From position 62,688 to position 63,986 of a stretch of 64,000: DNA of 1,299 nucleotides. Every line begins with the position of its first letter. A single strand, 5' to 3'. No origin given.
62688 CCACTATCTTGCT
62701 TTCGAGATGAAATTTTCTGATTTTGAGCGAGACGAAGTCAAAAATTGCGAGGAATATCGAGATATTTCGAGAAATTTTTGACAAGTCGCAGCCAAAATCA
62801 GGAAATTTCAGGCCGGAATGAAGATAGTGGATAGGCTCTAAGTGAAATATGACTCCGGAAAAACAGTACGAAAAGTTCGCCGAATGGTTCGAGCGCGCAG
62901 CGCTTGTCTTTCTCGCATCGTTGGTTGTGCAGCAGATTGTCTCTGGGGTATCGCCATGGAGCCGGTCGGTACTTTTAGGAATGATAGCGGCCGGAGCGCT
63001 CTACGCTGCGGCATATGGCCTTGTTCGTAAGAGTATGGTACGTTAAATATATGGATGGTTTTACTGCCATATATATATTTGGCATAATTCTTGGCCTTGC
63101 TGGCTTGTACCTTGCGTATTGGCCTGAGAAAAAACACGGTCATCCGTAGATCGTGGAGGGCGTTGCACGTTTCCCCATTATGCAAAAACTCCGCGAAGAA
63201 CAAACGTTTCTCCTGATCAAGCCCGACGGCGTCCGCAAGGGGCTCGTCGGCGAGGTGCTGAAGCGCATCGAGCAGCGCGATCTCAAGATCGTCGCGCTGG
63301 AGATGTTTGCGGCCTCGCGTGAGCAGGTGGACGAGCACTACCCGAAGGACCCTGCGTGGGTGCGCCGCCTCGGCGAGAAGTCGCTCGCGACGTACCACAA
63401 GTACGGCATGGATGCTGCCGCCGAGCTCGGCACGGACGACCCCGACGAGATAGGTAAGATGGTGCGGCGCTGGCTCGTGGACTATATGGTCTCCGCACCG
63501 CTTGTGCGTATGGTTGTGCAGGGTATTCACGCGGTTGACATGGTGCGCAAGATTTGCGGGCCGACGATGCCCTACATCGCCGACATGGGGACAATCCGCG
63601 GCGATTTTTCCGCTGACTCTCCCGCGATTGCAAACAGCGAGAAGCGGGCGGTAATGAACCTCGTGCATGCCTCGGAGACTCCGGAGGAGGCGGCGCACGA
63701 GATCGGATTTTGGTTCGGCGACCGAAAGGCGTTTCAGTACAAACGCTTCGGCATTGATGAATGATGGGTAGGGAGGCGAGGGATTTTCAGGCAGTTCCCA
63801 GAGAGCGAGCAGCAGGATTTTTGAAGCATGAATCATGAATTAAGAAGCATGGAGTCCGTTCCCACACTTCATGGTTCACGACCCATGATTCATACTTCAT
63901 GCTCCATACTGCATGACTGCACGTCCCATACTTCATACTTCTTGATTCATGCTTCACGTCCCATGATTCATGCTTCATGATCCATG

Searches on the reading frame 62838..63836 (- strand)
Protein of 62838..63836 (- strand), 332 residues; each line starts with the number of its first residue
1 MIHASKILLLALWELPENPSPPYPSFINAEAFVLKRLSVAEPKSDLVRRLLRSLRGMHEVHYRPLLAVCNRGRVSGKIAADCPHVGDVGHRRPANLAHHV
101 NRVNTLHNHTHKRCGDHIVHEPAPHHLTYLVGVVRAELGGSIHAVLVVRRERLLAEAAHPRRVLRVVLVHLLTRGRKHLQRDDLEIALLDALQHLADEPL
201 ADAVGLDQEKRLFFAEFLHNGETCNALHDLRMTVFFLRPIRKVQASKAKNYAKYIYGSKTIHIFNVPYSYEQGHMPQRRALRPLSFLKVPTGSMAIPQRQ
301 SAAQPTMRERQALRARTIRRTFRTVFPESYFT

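Call 29: search_protein_families(library=pfam, proteins=[window:62838-63836:-], max_evalue=0.001)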
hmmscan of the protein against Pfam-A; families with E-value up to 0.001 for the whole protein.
window:62838-63836:- (332 aa): 0 families

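Call 45: find_encoding_contigs(protein=window:62838-63836:-, flank=10000, max_places=1)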
Protein window:62838-63836:- (332 aa): no gene with exactly this product is on record in the collection.
